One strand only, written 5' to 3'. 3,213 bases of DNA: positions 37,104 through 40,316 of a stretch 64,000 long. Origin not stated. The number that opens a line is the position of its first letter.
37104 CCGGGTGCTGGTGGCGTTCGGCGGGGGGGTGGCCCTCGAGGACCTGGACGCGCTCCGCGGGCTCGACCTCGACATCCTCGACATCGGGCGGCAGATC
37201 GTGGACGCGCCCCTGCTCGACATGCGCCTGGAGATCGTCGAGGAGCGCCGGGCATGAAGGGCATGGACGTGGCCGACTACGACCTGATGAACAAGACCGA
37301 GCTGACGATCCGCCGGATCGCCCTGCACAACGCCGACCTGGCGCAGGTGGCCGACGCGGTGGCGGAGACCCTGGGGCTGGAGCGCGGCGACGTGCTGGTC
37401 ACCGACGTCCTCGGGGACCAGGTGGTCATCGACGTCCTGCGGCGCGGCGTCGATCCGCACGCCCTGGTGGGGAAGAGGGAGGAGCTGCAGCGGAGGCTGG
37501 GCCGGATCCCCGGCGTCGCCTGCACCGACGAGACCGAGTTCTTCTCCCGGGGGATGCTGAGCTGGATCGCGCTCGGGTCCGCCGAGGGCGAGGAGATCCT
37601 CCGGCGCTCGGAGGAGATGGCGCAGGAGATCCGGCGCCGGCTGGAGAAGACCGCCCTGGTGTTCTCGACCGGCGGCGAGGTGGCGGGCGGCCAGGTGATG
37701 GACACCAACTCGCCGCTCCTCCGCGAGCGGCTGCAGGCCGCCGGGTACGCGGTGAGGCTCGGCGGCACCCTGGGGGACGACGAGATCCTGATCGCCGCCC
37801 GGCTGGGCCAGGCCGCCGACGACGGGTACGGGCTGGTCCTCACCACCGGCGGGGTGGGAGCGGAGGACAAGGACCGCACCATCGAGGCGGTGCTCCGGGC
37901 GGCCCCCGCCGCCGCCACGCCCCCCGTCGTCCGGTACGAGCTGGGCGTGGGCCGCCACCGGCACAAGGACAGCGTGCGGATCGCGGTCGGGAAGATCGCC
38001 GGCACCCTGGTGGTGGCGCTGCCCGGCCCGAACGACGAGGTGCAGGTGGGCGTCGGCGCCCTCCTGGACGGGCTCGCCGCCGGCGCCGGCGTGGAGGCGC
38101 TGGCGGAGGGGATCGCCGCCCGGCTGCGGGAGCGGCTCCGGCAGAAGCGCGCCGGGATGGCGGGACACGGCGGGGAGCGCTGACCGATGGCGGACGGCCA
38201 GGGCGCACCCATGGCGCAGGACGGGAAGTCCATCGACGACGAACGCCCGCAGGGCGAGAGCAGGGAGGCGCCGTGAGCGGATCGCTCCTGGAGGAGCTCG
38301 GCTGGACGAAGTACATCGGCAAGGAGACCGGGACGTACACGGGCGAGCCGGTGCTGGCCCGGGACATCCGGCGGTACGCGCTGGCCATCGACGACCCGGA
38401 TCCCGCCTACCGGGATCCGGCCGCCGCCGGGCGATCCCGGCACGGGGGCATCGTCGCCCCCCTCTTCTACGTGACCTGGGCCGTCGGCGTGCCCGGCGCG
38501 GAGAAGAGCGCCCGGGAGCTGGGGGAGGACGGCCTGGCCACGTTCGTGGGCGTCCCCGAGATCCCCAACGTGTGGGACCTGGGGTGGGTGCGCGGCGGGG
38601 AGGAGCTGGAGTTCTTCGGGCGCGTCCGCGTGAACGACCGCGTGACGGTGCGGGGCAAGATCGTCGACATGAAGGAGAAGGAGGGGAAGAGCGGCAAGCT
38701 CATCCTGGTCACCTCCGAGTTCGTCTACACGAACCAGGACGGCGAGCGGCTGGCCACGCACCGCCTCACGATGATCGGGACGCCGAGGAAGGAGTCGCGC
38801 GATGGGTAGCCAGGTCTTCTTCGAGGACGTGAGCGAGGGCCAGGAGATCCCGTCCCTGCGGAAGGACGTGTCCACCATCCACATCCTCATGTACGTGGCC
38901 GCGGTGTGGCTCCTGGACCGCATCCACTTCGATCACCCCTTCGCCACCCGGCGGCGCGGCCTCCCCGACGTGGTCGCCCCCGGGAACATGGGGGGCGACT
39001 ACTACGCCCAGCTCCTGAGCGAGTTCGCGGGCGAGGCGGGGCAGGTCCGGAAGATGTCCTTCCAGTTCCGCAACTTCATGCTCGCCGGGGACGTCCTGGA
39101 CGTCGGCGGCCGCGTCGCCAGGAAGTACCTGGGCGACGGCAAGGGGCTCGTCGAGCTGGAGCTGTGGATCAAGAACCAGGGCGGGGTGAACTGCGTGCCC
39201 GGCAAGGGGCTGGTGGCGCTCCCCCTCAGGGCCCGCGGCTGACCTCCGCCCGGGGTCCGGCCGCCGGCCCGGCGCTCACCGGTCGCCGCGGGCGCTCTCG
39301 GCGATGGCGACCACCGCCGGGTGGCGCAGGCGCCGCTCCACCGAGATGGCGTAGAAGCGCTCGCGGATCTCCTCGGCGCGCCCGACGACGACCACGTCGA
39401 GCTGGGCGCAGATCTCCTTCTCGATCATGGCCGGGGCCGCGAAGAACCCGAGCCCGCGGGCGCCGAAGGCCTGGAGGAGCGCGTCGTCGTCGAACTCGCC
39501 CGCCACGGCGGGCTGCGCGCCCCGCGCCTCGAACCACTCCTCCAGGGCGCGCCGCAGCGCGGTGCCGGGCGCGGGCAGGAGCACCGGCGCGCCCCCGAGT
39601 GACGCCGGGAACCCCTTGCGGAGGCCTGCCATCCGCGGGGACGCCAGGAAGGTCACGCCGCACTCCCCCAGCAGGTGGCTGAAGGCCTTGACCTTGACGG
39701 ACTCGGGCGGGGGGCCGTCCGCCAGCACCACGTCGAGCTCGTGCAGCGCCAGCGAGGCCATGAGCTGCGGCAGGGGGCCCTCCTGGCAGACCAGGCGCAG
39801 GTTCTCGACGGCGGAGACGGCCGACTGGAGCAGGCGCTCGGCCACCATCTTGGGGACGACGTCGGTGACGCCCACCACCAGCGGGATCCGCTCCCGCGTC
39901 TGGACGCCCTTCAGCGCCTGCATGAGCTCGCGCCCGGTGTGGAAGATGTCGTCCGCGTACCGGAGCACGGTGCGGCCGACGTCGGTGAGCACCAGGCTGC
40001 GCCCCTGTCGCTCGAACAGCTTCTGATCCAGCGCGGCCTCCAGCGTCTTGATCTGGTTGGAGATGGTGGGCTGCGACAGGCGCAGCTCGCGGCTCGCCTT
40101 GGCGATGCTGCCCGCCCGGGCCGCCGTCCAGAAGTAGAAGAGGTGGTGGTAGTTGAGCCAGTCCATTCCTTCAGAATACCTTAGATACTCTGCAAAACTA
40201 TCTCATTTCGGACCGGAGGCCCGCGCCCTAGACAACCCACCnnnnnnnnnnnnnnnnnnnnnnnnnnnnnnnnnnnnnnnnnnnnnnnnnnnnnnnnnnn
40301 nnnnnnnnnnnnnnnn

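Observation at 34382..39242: Best candidate for an undescribed system: coupled operon of Fd/BFD, an orphan 473-aa protein, a divergent QPRTase-fold protein, a CinA-N/MoCF-like protein, a possible sORF and a split MaoC hydratase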

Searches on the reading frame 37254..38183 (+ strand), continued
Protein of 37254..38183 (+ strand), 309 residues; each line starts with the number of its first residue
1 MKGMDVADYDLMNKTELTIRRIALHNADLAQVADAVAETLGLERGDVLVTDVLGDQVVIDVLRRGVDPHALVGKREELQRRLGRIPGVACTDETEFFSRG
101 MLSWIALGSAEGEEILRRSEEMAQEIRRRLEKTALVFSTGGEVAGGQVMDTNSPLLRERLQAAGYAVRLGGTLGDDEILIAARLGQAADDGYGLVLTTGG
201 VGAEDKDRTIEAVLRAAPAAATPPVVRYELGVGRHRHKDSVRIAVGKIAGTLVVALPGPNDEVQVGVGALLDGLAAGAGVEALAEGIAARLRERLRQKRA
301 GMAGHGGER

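Call 95: search_protein_families(library=pfam, proteins=[L158:117-1373:+, L158:1417-2190:+, L158:2145-2888:+, L158:2983-3849:+, L158:3860-4885:+, L158:8209-9885:+, L129:5608-6951:+, L129:3396-4301:+, L129:10847-11824:-, L129:12540-13718:+], max_evalue=0.001)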
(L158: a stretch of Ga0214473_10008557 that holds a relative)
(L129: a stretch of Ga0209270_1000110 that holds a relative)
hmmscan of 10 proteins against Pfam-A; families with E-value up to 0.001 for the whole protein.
L158:117-1373:+ (418 aa): 2 families
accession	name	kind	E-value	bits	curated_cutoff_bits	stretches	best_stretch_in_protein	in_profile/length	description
PF13458.12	Peripla_BP_6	-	7e-53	180.9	31.7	1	46-380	1-327/343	Periplasmic binding protein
PF13433.12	Peripla_BP_5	-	1e-16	61.4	27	1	47-378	1-322/363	Periplasmic binding protein domain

L158:1417-2190:+ (257 aa): 7 families
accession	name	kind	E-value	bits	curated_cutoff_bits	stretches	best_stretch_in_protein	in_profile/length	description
PF00005.33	ABC_tran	-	1.9e-27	97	25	1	27-174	1-135/137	ABC transporter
PF12399.14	BCA_ABC_TP_C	-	3.4e-09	36.5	25.5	1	225-250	1-26/27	Branched-chain amino acid ATP-binding cassette transporter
PF13555.12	AAA_29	-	1.9e-05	24.8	27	1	30-74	15-58/61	P-loop containing region of AAA domain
PF13304.12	AAA_21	-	0.00014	22.5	27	1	39-57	1-19/304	AAA domain, putative AbiEii toxin, Type IV TA system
PF02463.25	SMC_N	-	0.0006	19.7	40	0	37-61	24-48/220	RecF/RecN/SMC N terminal domain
PF13401.12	AAA_22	-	0.00072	20.3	27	0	36-206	4-125/130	AAA domain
PF13476.12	AAA_23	-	0.00094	20.3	27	0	37-58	19-40/201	AAA domain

L158:2145-2888:+ (247 aa): 2 families
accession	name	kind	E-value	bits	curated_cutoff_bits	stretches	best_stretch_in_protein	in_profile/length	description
PF00005.33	ABC_tran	-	8.8e-30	104.5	25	1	28-175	1-136/137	ABC transporter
PF13304.12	AAA_21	-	2.9e-07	31.3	27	0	134-195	224-288/304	AAA domain, putative AbiEii toxin, Type IV TA system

L158:2983-3849:+ (288 aa): 1 family
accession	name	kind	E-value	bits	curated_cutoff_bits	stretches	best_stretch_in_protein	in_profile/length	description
PF02653.21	BPD_transp_2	-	3.4e-33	115.4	26.8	1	12-277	3-269/269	Branched-chain amino acid transport system / permease component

L158:3860-4885:+ (341 aa): 1 family
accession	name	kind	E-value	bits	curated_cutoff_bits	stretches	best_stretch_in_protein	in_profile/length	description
PF02653.21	BPD_transp_2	-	5.3e-32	111.5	26.8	1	44-302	2-269/269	Branched-chain amino acid transport system / permease component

L158:8209-9885:+ (558 aa): 0 families

L129:5608-6951:+ (447 aa): 1 family
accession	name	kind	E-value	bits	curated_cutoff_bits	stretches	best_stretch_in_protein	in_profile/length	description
PF06050.19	HGD-D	-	2.1e-47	162.8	28.4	1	82-441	9-342/342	2-hydroxyglutaryl-CoA dehydratase, D-component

L129:3396-4301:+ (301 aa): 1 family
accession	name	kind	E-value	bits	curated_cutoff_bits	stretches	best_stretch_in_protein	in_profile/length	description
PF01869.26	BcrAD_BadFG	-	4.4e-69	233.5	31.5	1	43-292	1-271/271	BadF/BadG/BcrA/BcrD ATPase family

L129:10847-11824:- (325 aa): 3 families
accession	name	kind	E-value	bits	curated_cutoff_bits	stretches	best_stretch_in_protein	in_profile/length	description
PF01180.27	DHO_dh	-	2.6e-75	253.7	27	1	7-287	2-289/291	Dihydroorotate dehydrogenase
PF01207.24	Dus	-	1.1e-07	31.8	20.4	1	97-191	54-155/311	Dihydrouridine synthase (Dus)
PF03060.21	NMO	-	0.0003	20.7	28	1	212-270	164-224/331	Nitronate monooxygenase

L129:12540-13718:+ (392 aa): 0 families

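Call 96: search_protein_families(library=pfam, proteins=[L129:1465-3162:+, L129:4240-5460:+, L129:7257-7670:+, L129:13856-15154:+, L129:15167-16123:+, L129:10186-10749:-, L129:14522-16423:-, L129:11815-12603:-, L129:7876-8679:+, L129:8992-9930:+], max_evalue=0.001)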
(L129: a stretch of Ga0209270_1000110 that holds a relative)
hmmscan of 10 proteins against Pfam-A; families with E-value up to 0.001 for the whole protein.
L129:1465-3162:+ (565 aa): 2 families
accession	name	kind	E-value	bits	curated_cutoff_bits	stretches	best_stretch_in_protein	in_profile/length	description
PF03109.22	ABC1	-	9.9e-76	254.5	22.9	1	103-349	1-243/244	ABC1 atypical kinase-like domain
PF01636.29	APH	-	1.1e-05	25.8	23.2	1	218-355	91-230/239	Phosphotransferase enzyme family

L129:4240-5460:+ (406 aa): 1 family
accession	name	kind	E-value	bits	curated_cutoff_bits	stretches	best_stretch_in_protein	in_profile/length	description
PF06050.19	HGD-D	-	9.6e-72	242.8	28.4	1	66-405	2-342/342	2-hydroxyglutaryl-CoA dehydratase, D-component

L129:7257-7670:+ (137 aa): 0 families

L129:13856-15154:+ (432 aa): 1 family
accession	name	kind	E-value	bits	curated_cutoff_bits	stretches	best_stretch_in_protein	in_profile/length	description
PF15285.11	BH3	-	3.9e-05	23.8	25.5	1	61-81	3-23/25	Beclin-1 BH3 domain, Bcl-2-interacting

L129:15167-16123:+ (318 aa): 0 families

L129:10186-10749:- (187 aa): 0 families

L129:14522-16423:- (633 aa): 2 families
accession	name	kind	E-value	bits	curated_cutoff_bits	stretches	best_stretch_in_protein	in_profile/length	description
PF02401.23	LYTB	-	3.1e-91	305.8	24.5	1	55-330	1-266/267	LytB protein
PF01040.23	UbiA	-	6.7e-11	42.4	34.2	1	388-601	31-233/250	UbiA prenyltransferase family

L129:11815-12603:- (262 aa): 2 families
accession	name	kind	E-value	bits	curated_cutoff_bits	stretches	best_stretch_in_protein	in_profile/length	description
PF10418.14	DHODB_Fe-S_bind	-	6.6e-15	55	23.9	1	222-260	1-41/41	Iron-sulfur cluster binding domain of dihydroorotate dehydrogenase B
PF00175.26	NAD_binding_1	-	0.00034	21.7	22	0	118-206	3-107/109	Oxidoreductase NAD-binding domain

L129:7876-8679:+ (267 aa): 3 families
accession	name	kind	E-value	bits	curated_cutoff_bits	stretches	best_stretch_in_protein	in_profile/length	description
PF01729.25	QRPTase_C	-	2.4e-16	60.4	23.1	1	89-260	1-167/169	Quinolinate phosphoribosyl transferase, C-terminal domain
PF02749.22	QRPTase_N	-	6e-11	42.8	27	1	13-81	10-76/82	Quinolinate phosphoribosyl transferase, N-terminal domain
PF00834.25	Ribul_P_3_epim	-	0.00028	20.8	21.1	0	178-220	67-109/198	Ribulose-phosphate 3 epimerase family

L129:8992-9930:+ (312 aa): 1 family
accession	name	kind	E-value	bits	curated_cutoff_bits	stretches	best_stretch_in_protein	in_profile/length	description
PF00994.29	MoCF_biosynth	-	1.3e-22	80.5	26.6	1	137-273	2-139/144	Probable molybdopterin binding domain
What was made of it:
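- The QPRT/MoCF pair also occurs without X473 beside an HgdC/HgdAB-like system (L129) and beside UbiD (L158) (calls 95, 96).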

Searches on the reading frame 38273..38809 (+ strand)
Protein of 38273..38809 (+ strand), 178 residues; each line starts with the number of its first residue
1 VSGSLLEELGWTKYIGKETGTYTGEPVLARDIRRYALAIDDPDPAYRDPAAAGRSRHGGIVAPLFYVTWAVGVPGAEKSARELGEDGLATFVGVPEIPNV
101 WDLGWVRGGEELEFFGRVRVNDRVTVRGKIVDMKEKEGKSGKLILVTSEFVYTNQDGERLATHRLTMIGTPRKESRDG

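Call 6: search_protein_families(library=pfam, proteins=[window:38273-38809:+], max_evalue=0.01)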
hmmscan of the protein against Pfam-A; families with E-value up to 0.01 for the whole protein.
window:38273-38809:+ (178 aa): 2 families
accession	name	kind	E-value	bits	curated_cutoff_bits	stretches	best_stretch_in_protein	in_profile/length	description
PF13452.11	FAS1_DH_region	-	2.5e-22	79.8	22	1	15-162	3-131/132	FAS1-like, dehydratase domain region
PF01575.25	MaoC_dehydratas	-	0.00018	21.5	27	0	15-62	6-53/123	MaoC like domain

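Call 8: search_protein_families(library=ncbifam, proteins=[window:38273-38809:+], max_evalue=0.01)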
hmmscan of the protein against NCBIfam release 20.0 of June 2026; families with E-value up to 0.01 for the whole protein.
window:38273-38809:+ (178 aa): 4 families
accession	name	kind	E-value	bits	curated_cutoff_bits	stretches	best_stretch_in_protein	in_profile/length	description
NF040624.1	HadA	equivalog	2.4e-06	27.9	180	1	31-68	17-54/144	(3R)-hydroxyacyl-ACP dehydratase subunit HadA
NF010244.0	PRK13691.1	exception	6.7e-05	22.8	221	1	27-68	19-61/166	(3R)-hydroxyacyl-ACP dehydratase subunit HadC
NF040620.1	fused_HadA_HadB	exception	0.00012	21.7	350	1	31-173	17-141/329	fused (3R)-hydroxyacyl-ACP dehydratase subunits HadA/HadB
NF010245.0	PRK13692.1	equivalog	0.0032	17.3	232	0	30-68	23-61/159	(3R)-hydroxyacyl-ACP dehydratase subunit HadA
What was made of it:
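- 38273..39242 (+): Split MaoC/HadAB-type hydratase: 178-aa FAS1_DH_region subunit (38273-38809) and 146-aa hotdog subunit (38802-39242). Clade-specific. Pfam and NCBIfam (calls 6, 8).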

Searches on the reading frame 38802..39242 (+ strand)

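Call 6: search_protein_families(library=pfam, proteins=[window:38802-39242:+], max_evalue=0.01)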
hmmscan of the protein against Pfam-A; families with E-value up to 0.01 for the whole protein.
window:38802-39242:+ (146 aa): 0 families

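Call 8: search_protein_families(library=ncbifam, proteins=[window:38802-39242:+], max_evalue=0.01)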
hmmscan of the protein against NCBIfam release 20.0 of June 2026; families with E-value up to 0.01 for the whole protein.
window:38802-39242:+ (146 aa): 3 families
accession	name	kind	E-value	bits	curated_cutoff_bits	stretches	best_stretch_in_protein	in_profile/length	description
NF040620.1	fused_HadA_HadB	exception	2.4e-07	30.5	350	1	5-93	194-281/329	fused (3R)-hydroxyacyl-ACP dehydratase subunits HadA/HadB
NF006045.0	PRK08190.1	subfamily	0.00026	19.9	282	1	5-142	9-143/467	bifunctional enoyl-CoA hydratase/phosphate acetyltransferase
NF010246.0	PRK13693.1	equivalog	0.009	16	203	0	7-92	6-90/142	(3R)-hydroxyacyl-ACP dehydratase subunit HadB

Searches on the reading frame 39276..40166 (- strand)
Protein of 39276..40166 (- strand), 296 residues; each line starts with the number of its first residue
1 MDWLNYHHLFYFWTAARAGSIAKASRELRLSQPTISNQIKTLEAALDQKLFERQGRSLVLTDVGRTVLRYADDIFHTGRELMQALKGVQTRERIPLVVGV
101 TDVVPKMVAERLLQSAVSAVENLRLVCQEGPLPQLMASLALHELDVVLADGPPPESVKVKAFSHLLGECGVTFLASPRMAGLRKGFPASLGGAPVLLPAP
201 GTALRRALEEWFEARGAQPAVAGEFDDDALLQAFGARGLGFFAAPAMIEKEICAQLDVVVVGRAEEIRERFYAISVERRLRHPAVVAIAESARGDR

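Call 6: search_protein_families(library=pfam, proteins=[window:39276-40166:-], max_evalue=0.01)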
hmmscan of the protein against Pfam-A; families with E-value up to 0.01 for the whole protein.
window:39276-40166:- (296 aa): 2 families
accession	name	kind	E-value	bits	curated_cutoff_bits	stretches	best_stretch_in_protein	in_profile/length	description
PF00126.33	HTH_1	-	1.2e-19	70.4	26.6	1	7-65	2-60/60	Bacterial regulatory helix-turn-helix protein, lysR family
PF03466.25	LysR_substrate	-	1.6e-15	57.5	28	1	95-292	7-204/209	LysR substrate binding domain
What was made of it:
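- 39276..40166 (-): Divergent LysR-type regulator. Its membership in the unit is uncertain. Pfam HTH_1 and LysR_substrate (call 6).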
